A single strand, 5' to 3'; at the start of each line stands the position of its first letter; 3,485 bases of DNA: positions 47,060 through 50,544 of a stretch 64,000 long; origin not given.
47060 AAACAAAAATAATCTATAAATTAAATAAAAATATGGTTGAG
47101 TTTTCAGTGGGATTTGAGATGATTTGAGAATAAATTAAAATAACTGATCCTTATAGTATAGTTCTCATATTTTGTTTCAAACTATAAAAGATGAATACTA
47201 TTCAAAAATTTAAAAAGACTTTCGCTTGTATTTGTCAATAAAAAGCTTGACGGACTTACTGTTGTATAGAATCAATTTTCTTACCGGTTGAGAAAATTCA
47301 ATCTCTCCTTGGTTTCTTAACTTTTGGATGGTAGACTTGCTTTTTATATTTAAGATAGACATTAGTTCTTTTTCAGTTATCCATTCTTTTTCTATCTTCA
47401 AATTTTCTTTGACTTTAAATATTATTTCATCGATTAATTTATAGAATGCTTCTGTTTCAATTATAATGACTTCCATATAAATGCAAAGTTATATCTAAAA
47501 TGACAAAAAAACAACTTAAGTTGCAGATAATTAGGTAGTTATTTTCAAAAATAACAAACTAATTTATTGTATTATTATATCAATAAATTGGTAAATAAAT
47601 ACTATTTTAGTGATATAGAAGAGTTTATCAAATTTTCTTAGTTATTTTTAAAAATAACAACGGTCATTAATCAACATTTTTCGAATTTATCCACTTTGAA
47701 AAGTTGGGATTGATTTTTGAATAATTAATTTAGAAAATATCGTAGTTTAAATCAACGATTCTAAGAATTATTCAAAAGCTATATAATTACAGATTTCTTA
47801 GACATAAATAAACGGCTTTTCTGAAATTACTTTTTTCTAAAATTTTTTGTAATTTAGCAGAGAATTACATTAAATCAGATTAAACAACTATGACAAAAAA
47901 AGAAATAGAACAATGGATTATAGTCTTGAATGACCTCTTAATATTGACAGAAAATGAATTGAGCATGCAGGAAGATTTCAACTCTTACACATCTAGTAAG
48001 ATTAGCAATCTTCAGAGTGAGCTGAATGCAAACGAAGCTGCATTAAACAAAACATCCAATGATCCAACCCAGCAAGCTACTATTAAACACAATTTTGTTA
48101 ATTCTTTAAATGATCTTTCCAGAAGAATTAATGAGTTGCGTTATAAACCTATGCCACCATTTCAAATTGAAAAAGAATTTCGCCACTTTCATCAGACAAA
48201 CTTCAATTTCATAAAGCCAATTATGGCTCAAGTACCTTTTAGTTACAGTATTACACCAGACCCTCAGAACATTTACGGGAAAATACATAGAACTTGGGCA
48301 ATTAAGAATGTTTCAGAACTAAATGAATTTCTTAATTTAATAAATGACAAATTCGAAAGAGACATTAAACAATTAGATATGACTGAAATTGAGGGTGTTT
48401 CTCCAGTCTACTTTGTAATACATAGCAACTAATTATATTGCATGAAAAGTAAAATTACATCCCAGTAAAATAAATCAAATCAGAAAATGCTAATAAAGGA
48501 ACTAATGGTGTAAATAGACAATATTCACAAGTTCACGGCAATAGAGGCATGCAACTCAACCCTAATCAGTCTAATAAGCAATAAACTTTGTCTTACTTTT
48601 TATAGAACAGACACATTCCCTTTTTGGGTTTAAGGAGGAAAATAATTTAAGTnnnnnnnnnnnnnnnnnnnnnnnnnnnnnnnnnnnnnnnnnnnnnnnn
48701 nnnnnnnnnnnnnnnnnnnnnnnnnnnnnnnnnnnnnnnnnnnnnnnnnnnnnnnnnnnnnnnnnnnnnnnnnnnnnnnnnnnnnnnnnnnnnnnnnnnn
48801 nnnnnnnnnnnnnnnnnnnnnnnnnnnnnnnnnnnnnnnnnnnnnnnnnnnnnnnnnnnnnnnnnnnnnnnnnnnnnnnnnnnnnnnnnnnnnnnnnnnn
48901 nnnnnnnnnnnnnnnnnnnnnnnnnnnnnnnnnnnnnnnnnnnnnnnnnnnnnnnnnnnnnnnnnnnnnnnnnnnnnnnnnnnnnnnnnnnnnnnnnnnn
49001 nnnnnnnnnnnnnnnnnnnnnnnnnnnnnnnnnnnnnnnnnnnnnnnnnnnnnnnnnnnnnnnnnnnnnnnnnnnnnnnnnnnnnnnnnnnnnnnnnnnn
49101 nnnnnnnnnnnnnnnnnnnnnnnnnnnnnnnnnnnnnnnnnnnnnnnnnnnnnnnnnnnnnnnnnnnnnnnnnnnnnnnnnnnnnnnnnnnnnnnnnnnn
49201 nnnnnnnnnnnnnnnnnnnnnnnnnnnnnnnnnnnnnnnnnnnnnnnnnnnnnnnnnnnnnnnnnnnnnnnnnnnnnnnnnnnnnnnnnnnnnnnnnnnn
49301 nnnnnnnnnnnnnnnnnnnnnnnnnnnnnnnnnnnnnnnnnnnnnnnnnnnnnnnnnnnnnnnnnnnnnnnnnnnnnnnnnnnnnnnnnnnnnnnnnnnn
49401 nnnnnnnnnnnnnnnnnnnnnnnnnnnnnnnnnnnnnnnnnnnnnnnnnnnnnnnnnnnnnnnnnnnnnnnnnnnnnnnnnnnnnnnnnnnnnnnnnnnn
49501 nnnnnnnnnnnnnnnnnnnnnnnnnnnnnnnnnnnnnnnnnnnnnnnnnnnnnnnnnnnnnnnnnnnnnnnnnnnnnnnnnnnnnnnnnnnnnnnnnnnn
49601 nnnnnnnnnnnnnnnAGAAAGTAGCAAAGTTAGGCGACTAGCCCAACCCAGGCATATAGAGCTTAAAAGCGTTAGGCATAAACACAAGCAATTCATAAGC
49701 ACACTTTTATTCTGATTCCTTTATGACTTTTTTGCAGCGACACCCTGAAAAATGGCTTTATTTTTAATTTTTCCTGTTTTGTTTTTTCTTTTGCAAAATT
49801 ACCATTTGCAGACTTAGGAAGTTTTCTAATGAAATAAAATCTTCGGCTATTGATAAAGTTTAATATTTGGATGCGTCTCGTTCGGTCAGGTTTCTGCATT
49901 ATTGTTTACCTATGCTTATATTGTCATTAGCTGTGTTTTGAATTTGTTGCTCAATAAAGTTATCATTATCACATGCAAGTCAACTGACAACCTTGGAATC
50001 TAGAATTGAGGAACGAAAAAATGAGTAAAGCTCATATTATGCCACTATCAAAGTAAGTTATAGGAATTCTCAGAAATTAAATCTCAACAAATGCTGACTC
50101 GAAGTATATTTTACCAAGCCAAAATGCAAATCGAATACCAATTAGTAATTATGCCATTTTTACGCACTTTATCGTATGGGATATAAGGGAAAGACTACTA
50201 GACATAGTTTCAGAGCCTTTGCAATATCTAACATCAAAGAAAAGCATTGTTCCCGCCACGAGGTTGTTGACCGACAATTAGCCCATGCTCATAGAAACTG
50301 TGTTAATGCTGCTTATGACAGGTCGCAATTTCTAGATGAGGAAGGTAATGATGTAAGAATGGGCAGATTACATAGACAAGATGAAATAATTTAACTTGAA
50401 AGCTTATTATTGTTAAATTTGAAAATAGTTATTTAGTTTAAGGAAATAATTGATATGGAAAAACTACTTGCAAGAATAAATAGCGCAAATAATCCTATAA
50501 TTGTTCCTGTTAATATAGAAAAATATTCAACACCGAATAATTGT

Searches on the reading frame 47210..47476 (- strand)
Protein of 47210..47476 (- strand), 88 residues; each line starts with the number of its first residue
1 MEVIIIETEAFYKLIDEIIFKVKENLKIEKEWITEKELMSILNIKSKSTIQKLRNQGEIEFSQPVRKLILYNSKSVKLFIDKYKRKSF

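Call 14: search_protein_families(library=pfam, proteins=[window:47210-47476:-], max_evalue=0.01)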
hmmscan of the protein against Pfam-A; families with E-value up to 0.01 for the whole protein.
window:47210-47476:- (88 aa): 2 families
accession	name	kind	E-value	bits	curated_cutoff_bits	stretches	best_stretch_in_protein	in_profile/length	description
PF12728.13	HTH_17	-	6.3e-07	30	27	1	32-82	1-49/51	Helix-turn-helix domain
PF11765.13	Hyphal_reg_CWP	-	0.00055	19.3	28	1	3-63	29-92/328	Hyphally regulated cell wall protein N-terminal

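Call 19: find_encoding_contigs(protein=window:47210-47476:-, flank=10000, max_places=10)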
Protein window:47210-47476:- (88 aa): 6 contigs read that carry it; 6 places shown.
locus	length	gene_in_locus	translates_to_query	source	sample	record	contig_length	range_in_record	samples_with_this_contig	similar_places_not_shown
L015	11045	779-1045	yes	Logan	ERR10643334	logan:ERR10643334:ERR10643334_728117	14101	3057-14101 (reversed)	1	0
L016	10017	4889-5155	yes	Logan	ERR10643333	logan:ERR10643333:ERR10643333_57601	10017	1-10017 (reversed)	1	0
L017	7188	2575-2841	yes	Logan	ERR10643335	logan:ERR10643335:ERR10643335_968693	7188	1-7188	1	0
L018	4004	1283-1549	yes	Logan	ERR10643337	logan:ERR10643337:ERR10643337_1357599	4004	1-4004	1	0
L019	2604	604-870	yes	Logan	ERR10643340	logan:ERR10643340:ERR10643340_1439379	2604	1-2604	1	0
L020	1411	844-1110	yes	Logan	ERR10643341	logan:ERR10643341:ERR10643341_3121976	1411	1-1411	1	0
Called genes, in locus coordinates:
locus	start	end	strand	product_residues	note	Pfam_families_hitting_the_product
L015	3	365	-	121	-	?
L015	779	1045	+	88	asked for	PF12728:HTH_17 (weak)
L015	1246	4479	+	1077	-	PF13091:PLDc_2 (weak), PF00176:SNF2-rel_dom (weak), PF00270:DEAD (faint), PF04851:ResIII, PF00176:SNF2-rel_dom, PF00271:Helicase_C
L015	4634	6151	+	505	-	-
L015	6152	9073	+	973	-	PF18911:PKD_4 (weak), PF00801:PKD (weak), PF18911:PKD_4, PF00801:PKD (weak), PF18911:PKD_4, PF13585:CHU_C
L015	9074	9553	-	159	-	-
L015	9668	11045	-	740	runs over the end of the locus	-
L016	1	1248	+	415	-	?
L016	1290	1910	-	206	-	-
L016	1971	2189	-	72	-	-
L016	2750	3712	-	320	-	-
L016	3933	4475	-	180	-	-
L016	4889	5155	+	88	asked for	PF12728:HTH_17 (weak)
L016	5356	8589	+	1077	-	PF13091:PLDc_2 (weak), PF00176:SNF2-rel_dom (weak), PF00270:DEAD (faint), PF04851:ResIII, PF00176:SNF2-rel_dom, PF00271:Helicase_C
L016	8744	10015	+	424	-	?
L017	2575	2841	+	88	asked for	PF12728:HTH_17 (weak)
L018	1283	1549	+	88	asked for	PF12728:HTH_17 (weak)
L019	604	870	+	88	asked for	PF12728:HTH_17 (weak)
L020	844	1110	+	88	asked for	PF12728:HTH_17 (weak)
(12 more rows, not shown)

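Call 23: search_protein_families(library=padloc, proteins=[window:47210-47476:-], max_evalue=0.01)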
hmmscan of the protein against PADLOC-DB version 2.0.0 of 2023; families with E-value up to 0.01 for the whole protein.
window:47210-47476:- (88 aa): 0 families

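Call 24: search_protein_families(library=ncbifam, proteins=[window:47210-47476:-], max_evalue=0.01)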
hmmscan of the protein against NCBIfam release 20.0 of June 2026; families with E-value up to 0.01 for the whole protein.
window:47210-47476:- (88 aa): 0 families

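Call 27: find_homologous_proteins(query=window:47210-47476:-, max_evalue=0.001)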
Query window:47210-47476:- (88 aa): 6 proteins with E <= 0.001 among 8 candidates.
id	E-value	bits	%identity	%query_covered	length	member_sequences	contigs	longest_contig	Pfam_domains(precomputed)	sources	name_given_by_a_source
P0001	3.0e-45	169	100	100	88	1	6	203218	PF12728.14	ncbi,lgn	-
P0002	4.6e-38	146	88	100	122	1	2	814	PF12728.14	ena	-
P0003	1.3e-37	145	85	100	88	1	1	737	PF12728.14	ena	-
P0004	1.8e-37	144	85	100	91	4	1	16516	PF12728.14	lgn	-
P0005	1.5e-30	122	70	100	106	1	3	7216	PF12728.14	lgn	-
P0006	3.1e-20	90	53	100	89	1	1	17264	PF12728.14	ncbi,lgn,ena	-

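Call 28: find_encoding_contigs(protein=P0004, flank=10000, max_places=4)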
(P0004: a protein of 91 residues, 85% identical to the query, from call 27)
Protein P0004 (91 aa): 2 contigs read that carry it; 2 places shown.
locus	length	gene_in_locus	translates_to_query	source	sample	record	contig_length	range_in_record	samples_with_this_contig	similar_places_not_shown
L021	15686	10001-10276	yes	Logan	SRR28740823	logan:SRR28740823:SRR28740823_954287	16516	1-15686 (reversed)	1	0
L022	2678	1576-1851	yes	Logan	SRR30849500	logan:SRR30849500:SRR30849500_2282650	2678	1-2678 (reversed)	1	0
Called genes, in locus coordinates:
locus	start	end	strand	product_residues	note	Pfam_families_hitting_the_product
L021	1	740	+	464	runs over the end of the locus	PF14279:HNH_5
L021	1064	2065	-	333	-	PF13365:Trypsin_2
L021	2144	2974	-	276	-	-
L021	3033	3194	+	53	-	-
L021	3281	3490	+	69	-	-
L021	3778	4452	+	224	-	-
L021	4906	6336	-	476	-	PF00899:ThiF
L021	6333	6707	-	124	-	PF14462:Prok-E2_E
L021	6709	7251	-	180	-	PF14452:Multi_ubiq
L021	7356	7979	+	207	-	-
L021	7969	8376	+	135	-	-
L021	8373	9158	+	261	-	PF06114:Peptidase_M78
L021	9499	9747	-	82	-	-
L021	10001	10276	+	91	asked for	PF12728:HTH_17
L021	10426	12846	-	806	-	-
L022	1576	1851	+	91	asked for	PF12728:HTH_17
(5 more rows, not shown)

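Call 29: find_encoding_contigs(protein=P0005, flank=10000, max_places=4)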
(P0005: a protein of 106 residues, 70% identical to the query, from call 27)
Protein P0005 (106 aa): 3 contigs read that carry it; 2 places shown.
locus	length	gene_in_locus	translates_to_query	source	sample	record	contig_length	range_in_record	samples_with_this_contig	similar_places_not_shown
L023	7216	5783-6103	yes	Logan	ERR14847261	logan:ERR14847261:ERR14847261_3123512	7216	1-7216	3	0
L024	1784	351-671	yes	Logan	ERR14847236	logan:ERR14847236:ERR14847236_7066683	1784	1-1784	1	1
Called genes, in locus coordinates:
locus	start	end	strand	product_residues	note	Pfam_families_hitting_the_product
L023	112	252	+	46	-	-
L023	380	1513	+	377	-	PF14130:Cap4_nuclease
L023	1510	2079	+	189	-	-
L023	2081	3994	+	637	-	-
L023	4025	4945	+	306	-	-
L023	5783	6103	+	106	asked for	PF12728:HTH_17 (faint)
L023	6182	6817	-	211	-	PF00072:Response_reg, PF00196:GerE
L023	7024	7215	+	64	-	?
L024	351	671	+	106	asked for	PF12728:HTH_17 (faint)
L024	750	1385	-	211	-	PF00072:Response_reg, PF00196:GerE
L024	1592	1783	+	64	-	?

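Call 30: find_encoding_contigs(protein=P0006, flank=10000, max_places=4)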
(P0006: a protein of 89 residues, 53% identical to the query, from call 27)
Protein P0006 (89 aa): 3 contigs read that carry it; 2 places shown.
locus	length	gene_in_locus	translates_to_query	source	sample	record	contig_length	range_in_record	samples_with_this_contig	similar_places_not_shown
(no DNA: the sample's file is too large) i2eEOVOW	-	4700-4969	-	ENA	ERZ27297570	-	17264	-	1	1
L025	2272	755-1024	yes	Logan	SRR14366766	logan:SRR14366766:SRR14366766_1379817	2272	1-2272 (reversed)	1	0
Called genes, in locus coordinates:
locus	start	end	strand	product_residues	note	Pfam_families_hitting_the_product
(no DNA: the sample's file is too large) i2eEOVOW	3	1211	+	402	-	?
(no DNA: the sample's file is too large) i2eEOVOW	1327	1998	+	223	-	PF22729:NCH3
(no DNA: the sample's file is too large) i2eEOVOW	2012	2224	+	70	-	-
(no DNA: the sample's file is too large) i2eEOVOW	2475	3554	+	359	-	PF00144:Beta-lactamase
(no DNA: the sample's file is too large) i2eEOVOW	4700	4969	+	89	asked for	PF12728:HTH_17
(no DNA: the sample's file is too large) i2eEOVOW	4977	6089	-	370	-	PF13776:DUF4172, PF02661:Fic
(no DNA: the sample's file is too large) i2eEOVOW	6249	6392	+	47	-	-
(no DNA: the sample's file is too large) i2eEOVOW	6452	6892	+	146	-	PF00190:Cupin_1 (weak), PF07883:Cupin_2, PF06249:EutQ (weak)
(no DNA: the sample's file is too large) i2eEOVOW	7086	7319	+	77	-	PF04255:DUF433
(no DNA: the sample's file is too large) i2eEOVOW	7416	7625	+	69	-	-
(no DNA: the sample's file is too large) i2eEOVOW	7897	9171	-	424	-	PF07969:Amidohydro_3 (weak), PF01979:Amidohydro_1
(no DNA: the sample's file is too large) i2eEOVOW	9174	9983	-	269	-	PF01510:Amidase_2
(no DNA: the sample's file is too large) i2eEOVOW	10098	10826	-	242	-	PF02585:PIG-L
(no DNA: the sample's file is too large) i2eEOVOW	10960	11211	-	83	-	PF01197:Ribosomal_L31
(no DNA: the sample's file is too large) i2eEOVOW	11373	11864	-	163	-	PF04461:YajQ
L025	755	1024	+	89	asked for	PF12728:HTH_17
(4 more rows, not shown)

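Call 57: find_related_loci(query=A3, collection=viral_contigs, flank=3000)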
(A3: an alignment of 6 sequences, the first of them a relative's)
Query A3 (88 aa) in viral_contigs; peptide patterns used: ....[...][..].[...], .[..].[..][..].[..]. (x = any residue, [..] = any of these).
36 stretches matched a pattern; 1 encode a relative of the query (tblastn E <= 1e-3); 1 distinct loci.
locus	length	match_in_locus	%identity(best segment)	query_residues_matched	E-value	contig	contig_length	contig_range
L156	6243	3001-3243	34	6-80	3e-10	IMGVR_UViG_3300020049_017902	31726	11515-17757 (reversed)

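Call 65: predict_structure(alignment_id=A3)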
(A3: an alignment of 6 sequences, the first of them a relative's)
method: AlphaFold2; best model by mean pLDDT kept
length: 88 residues; sequences in the alignment: 6
mean_pLDDT: 78.3   pTM: 0.54
mean pLDDT of the five models: 78.3, 66.3, 53.8, 47.3, 45.6
residues with pLDDT >= 90: 4; 70-90: 64; 50-70: 15; < 50: 5
segments of 3 or more residues with pLDDT < 50: none
pLDDT, mean of each block of 10 residues (from residue 1): 62 79 59 87 86 89 82 88 69
secondary structure, 60 per line:
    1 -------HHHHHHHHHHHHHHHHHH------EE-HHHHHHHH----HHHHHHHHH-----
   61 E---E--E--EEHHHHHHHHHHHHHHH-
elements in order: H8-25 H35-42 H47-55 H73-87

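Call 70: fold_search(model_id=the predicted structure, library=pdb)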
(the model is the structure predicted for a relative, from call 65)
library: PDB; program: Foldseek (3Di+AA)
matches with E <= 10: 678; with E <= 0.001: 0
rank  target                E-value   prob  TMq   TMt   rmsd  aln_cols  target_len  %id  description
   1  9kkf_SZ               4.4e-02  0.96  0.37  0.42  17.7        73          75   18  Structure of the human 40S ribosome complexed with HCV IRES and eIF3 (released 2025-12-03)
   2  6uvu_A                7.9e-02  0.77  0.37  0.31  15.3       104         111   12  Crystal structure of the AntR antimony-specific transcriptional repressor (released 2020-11-04)
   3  9fhl_c                8.4e-02  0.90  0.36  0.31  15.8        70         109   23  High-resolution cryo-EM structure of Saccharolobus solfataricus 30S ribosomal subunit bound to mRNA and initiator tRNA (released 2025-01-15)
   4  6uvu_B                9.0e-02  0.69  0.37  0.30  15.1       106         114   12  Crystal structure of the AntR antimony-specific transcriptional repressor (released 2020-11-04)
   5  6zxg_Z                1.2e-01  0.89  0.37  0.39  18.8        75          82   17  Cryo-EM structure of a late human pre-40S ribosomal subunit - State H1 (released 2020-12-02)
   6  9e71_BW               1.2e-01  0.82  0.35  0.42  19.1        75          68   13  Cryo-EM structure of the Pyrobaculum calidifontis 70S ribosome (released 2024-11-20)
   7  4ooi_C                1.2e-01  0.72  0.36  0.34  14.1        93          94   19  Reduced HlyU from Vibrio cholerae N16961 (released 2014-12-31)
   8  4j2n_C                1.4e-01  1.00  0.51  0.77   1.3        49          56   16  Crystal Structure of mycobacteriophage Pukovnik Xis (released 2013-10-23)
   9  3f72_B                1.6e-01  0.85  0.42  0.36   8.5        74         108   19  Crystal Structure of the Staphylococcus aureus pI258 CadC Metal Binding Site 2 Mutant (released 2009-04-07)
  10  4j2n_A                1.7e-01  1.00  0.50  0.79   1.4        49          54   16  Crystal Structure of mycobacteriophage Pukovnik Xis (released 2013-10-23)
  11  1r1t_B                1.7e-01  0.63  0.37  0.34  15.4        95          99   15  Crystal structure of the cyanobacterial metallothionein repressor SmtB in the apo-form (released 2004-05-18)
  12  4uje_BZ               1.8e-01  0.72  0.36  0.40  17.8        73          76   18  Regulation of the mammalian elongation cycle by 40S subunit rolling: a eukaryotic-specific ribosome rearrangement (released 2014-07-16)
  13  6o8k                  1.8e-01  0.72  0.36  0.34   4.8        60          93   18  Crystal Structure of apo and reduced Sulfide-responsive transcriptional repressor (SqrR) from Rhodobacter capsulatus. (released 2020-04-01)
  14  3pqj_B                1.8e-01  0.54  0.36  0.35  13.8        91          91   19  Crystal Structure of the transcriptional repressor BigR from Xylella fastidiosa (released 2011-06-01)
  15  9c3h_Sc               1.9e-01  0.82  0.37  0.39  16.3        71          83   18  Structure of the CNOT3-bound human 80S ribosome with tRNA-ARG in the P-site. (released 2024-12-04)
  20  6ama_B                2.5e-01  0.99  0.49  0.73   1.6        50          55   12  Structure of S. coelicolor/S. venezuelae BldC-smeA-ssfA complex to 3.09 Angstrom (released 2018-03-28)
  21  2kvv_MODEL_1_A        2.5e-01  0.95  0.48  0.53   3.2        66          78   21  Solution NMR of Putative excisionase from Klebsiella pneumoniae, Northeast Structural Genomics Consortium Targ (released 2010-04-14)
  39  6ama_Y                3.5e-01  0.98  0.49  0.71   1.6        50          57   12  Structure of S. coelicolor/S. venezuelae BldC-smeA-ssfA complex to 3.09 Angstrom (released 2018-03-28)
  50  6amk_B                4.5e-01  0.98  0.50  0.81   1.5        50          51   12  Structure of Streptomyces venezuelae BldC-whiI opt complex (released 2018-03-28)
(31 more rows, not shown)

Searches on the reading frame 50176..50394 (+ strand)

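Call 23: search_protein_families(library=padloc, proteins=[window:50176-50394:+], max_evalue=0.01)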
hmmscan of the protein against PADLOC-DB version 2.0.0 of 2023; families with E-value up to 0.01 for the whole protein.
window:50176-50394:+ (72 aa): 0 families

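Call 24: search_protein_families(library=ncbifam, proteins=[window:50176-50394:+], max_evalue=0.01)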
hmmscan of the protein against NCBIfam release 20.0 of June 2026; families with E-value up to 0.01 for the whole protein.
window:50176-50394:+ (72 aa): 1 family
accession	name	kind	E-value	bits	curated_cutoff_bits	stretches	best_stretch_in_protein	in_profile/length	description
NF007246.0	PRK09692.1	domain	0.00045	18.9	434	1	2-55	329-381/413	integrase domain-containing protein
